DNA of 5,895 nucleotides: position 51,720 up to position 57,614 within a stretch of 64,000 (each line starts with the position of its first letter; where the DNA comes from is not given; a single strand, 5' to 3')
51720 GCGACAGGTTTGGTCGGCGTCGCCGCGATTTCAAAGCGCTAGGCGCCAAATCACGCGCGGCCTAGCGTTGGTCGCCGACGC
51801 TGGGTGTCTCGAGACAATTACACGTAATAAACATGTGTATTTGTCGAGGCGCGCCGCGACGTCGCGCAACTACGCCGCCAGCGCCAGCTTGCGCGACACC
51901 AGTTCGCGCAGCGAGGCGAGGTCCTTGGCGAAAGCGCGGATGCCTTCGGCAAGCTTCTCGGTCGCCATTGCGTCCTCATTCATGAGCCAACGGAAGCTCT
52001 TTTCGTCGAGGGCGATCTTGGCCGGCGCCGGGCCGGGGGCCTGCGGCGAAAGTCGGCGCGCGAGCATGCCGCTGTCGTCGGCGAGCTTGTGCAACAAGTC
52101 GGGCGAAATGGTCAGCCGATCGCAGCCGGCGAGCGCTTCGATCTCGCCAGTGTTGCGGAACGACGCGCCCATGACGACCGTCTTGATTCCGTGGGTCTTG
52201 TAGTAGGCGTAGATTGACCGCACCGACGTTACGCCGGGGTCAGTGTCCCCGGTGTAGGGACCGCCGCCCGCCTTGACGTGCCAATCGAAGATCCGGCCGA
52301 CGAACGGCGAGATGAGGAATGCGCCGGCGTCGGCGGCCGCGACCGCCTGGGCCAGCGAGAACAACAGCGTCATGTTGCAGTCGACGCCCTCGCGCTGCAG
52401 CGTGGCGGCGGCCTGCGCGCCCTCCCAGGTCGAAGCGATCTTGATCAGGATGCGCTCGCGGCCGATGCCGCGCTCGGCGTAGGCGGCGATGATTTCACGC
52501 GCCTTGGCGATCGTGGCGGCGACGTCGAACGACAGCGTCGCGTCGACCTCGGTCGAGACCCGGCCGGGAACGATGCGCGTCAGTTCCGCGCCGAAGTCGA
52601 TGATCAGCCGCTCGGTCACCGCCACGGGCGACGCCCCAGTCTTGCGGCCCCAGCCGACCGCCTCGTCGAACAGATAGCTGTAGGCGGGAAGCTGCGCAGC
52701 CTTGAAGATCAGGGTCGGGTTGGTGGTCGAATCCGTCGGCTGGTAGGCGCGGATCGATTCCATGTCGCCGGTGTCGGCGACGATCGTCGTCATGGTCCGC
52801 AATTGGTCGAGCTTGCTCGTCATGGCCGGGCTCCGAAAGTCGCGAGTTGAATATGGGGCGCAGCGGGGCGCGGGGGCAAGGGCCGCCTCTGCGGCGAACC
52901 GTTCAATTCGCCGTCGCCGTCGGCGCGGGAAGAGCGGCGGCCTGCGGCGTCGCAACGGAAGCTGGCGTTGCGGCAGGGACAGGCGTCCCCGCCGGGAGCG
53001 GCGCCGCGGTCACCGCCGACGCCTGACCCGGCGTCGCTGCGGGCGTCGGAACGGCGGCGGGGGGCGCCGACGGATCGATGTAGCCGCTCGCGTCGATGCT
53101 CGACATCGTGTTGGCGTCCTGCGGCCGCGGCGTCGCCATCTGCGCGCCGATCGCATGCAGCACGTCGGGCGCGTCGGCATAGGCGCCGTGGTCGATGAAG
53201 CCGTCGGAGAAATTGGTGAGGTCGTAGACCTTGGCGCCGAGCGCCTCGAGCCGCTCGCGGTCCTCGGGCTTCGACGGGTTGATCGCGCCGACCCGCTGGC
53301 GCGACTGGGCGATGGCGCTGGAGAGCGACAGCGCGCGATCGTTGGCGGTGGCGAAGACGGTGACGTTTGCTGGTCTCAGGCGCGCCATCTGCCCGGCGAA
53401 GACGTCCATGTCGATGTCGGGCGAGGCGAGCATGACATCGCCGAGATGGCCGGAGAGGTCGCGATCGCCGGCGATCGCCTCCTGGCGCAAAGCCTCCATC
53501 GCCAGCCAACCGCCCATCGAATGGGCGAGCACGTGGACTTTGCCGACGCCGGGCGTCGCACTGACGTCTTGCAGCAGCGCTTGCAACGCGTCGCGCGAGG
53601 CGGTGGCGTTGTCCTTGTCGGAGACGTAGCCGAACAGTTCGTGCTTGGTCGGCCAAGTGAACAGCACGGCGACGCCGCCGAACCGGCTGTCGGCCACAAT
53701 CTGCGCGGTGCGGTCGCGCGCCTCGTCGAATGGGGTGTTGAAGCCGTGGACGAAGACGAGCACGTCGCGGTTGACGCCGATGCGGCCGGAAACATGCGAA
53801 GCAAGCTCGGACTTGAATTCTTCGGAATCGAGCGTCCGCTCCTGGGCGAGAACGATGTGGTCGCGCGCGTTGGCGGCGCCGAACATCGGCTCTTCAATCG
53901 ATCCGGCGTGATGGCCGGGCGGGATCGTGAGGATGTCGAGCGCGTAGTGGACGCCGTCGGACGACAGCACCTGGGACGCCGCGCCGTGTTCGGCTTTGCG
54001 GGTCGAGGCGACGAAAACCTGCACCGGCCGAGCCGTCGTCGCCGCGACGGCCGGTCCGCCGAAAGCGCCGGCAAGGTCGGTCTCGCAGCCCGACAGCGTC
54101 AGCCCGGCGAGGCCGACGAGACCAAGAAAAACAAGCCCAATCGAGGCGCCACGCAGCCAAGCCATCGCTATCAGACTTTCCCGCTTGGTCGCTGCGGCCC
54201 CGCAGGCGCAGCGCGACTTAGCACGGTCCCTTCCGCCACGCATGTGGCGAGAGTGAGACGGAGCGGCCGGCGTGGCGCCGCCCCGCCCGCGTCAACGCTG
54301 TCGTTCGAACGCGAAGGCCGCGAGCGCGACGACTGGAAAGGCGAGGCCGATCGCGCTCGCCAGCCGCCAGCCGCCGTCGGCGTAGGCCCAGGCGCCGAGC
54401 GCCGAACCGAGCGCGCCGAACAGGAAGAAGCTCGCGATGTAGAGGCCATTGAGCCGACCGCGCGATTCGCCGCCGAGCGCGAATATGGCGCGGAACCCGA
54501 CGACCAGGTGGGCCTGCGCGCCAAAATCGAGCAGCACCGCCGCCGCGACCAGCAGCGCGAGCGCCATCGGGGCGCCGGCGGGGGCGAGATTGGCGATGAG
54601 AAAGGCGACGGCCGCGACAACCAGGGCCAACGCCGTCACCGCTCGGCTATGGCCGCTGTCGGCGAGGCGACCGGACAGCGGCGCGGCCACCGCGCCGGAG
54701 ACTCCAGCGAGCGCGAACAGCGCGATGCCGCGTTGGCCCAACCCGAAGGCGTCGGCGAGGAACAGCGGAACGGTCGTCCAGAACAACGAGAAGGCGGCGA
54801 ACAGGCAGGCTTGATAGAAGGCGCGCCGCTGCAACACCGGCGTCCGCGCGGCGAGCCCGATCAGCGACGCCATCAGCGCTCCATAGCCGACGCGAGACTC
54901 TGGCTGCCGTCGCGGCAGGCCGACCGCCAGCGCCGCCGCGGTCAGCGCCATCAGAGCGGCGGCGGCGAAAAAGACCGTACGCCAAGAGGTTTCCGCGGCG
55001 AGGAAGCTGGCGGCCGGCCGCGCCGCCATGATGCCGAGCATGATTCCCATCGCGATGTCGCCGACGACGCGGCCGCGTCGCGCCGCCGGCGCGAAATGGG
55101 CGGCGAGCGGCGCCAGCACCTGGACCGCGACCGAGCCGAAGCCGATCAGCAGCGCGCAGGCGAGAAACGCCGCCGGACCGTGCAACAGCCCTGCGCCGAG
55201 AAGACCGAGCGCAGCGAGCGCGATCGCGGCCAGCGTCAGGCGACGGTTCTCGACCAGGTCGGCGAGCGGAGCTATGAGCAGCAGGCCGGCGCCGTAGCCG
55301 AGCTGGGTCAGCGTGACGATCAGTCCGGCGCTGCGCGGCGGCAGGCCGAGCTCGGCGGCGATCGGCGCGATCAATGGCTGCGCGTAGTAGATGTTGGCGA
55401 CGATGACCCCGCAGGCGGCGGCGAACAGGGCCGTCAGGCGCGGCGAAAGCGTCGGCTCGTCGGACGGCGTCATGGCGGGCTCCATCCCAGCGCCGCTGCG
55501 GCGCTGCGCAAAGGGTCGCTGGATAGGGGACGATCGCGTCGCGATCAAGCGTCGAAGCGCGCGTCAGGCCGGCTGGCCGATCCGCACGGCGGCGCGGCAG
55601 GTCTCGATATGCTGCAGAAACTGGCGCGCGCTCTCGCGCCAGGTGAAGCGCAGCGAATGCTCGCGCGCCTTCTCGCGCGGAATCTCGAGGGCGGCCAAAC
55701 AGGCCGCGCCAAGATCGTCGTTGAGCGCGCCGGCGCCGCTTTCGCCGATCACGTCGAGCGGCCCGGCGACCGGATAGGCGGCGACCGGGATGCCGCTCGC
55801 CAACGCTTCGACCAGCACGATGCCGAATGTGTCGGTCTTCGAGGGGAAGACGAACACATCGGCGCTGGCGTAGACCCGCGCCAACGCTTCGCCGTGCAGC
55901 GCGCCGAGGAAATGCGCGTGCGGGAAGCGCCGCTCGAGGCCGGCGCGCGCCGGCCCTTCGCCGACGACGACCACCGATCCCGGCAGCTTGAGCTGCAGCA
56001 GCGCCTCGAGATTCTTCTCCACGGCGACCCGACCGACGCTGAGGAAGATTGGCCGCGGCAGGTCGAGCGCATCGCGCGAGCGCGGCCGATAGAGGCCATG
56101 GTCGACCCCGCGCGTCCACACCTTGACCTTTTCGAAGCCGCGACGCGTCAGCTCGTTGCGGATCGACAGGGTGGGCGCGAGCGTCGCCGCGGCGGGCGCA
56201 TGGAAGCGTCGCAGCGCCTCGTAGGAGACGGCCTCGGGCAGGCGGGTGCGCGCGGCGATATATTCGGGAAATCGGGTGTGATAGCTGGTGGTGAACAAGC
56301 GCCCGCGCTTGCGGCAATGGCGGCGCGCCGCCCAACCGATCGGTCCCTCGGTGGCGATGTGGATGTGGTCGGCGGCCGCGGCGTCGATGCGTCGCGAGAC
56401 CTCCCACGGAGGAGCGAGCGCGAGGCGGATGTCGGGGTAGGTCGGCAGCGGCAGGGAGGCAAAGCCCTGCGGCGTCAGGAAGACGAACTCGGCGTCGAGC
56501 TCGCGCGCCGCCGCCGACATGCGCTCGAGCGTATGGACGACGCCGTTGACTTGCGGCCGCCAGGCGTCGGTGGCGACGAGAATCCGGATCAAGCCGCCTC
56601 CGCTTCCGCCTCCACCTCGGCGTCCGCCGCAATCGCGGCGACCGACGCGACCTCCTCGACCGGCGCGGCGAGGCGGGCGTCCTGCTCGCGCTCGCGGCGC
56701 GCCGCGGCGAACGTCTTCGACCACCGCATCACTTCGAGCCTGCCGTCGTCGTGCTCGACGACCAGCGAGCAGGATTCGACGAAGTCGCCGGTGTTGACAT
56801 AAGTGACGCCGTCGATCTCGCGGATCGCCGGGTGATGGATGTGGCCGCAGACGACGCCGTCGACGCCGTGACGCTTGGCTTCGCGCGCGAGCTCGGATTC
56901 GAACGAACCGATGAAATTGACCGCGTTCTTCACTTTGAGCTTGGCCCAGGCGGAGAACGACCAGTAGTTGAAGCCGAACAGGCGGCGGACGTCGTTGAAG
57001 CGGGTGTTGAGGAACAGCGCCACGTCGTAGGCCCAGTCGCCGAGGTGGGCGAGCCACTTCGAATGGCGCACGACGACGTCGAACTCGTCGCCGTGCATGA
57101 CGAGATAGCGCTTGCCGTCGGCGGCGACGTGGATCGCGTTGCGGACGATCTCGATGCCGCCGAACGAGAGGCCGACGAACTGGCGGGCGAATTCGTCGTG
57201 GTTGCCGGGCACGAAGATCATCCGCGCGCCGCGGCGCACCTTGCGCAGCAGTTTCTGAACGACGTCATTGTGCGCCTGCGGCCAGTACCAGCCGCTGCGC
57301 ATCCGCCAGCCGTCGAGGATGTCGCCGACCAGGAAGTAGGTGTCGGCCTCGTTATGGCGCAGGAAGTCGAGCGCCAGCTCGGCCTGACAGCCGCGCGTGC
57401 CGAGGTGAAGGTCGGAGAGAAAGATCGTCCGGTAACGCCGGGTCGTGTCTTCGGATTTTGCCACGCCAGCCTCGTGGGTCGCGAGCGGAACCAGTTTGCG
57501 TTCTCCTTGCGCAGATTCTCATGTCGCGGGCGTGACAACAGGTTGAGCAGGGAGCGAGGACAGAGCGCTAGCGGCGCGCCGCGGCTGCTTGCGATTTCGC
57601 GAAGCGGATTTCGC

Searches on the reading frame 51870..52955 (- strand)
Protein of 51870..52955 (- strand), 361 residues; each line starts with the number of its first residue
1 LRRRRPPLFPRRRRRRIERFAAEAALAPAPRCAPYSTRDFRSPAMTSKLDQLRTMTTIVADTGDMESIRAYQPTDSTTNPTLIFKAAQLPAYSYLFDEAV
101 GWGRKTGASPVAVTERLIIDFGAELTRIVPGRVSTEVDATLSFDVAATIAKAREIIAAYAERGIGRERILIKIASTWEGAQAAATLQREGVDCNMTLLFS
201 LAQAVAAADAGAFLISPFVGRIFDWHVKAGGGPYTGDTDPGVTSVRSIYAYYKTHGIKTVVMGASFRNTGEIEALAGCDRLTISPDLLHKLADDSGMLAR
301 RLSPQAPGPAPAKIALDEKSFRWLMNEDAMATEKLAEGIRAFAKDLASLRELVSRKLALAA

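Call 47: search_protein_families(library=pfam, proteins=[window:51870-52955:-], max_evalue=0.00001)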
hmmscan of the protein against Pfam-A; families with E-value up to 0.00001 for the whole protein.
window:51870-52955:- (361 aa): 1 family
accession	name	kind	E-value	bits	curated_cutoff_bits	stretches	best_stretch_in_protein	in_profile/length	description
PF00923.25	TAL_FSA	-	4e-91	305.7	27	1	58-351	1-283/285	Transaldolase/Fructose-6-phosphate aldolase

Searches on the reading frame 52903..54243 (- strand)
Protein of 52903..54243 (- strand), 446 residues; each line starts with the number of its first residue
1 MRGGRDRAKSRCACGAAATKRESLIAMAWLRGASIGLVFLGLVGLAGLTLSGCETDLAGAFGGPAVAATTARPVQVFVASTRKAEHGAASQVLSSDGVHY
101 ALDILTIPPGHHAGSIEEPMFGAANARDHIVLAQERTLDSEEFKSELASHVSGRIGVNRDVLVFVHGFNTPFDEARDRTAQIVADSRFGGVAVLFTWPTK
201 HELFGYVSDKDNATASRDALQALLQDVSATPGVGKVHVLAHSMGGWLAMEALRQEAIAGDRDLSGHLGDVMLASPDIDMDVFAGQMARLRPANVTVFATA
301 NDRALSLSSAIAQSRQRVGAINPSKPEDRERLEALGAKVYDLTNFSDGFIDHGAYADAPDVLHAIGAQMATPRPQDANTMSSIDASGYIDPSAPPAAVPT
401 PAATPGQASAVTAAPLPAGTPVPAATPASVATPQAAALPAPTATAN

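Call 47: search_protein_families(library=pfam, proteins=[window:52903-54243:-], max_evalue=0.00001)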
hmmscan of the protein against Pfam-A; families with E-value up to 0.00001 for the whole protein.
window:52903-54243:- (446 aa): 2 families
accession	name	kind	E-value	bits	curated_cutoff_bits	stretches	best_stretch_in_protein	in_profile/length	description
PF05990.18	DUF900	-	1.5e-62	211.6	20.5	1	143-363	5-226/232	Alpha/beta hydrolase of unknown function (DUF900)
PF12697.13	Abhydrolase_6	-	6.8e-08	33.9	26.3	1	162-363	1-170/217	Alpha/beta hydrolase family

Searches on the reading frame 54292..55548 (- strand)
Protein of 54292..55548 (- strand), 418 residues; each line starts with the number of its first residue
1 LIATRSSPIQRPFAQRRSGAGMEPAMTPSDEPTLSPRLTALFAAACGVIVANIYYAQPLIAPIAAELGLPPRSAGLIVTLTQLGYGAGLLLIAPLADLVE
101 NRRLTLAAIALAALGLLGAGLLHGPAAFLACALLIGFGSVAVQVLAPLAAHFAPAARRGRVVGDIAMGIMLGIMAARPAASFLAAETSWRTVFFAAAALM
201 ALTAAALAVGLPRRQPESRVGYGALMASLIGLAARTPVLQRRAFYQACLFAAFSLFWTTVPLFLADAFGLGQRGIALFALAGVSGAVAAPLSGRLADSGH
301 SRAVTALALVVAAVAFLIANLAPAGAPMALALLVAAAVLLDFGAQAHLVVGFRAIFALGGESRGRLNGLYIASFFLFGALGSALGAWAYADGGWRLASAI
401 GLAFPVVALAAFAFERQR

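Call 47: search_protein_families(library=pfam, proteins=[window:54292-55548:-], max_evalue=0.00001)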
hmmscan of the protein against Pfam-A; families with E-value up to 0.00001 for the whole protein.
window:54292-55548:- (418 aa): 1 family
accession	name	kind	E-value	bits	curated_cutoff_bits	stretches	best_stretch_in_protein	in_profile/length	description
PF07690.21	MFS_1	-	1.3e-39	136.6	33.4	2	48-322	7-291/347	Major Facilitator Superfamily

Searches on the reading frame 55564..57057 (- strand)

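Call 78: search_protein_families(library=pfam, proteins=[window:55564-57057:-], max_evalue=0.00001)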
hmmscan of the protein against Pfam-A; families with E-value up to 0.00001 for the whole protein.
window:55564-57057:- (497 aa): 4 families
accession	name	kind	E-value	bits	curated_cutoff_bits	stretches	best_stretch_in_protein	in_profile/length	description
PF00534.26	Glycos_transf_1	-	5.2e-18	65.6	26.4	1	332-445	12-139/172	Glycosyl transferases group 1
PF13692.12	Glyco_trans_1_4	-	1.8e-17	64.4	27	1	336-445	2-125/142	Glycosyl transferases group 1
PF13439.12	Glyco_transf_4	-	1.1e-16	61.8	28.5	1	172-320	3-168/170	Glycosyltransferase Family 4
PF20706.3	GT4-conflict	-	9e-06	25.3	26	1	390-488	273-362/385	Family 4 Glycosyltransferase in conflict systems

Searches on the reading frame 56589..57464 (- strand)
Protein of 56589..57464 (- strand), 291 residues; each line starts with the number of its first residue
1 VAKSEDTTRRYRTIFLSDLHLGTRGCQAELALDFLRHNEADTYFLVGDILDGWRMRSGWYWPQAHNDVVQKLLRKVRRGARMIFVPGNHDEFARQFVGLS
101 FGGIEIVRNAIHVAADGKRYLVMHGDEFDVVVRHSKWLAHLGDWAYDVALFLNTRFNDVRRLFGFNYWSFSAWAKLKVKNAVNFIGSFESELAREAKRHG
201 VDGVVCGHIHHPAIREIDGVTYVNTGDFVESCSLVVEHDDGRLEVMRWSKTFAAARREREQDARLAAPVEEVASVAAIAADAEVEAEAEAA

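Call 78: search_protein_families(library=pfam, proteins=[window:56589-57464:-], max_evalue=0.00001)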
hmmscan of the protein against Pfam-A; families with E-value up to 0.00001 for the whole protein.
window:56589-57464:- (291 aa): 2 families
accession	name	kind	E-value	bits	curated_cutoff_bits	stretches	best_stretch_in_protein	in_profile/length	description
PF00149.33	Metallophos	-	5e-13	50.3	21.5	1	12-212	2-191/191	Calcineurin-like phosphoesterase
PF12850.12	Metallophos_2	-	7.3e-12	46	27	0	191-228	98-135/154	Calcineurin-like phosphoesterase superfamily domain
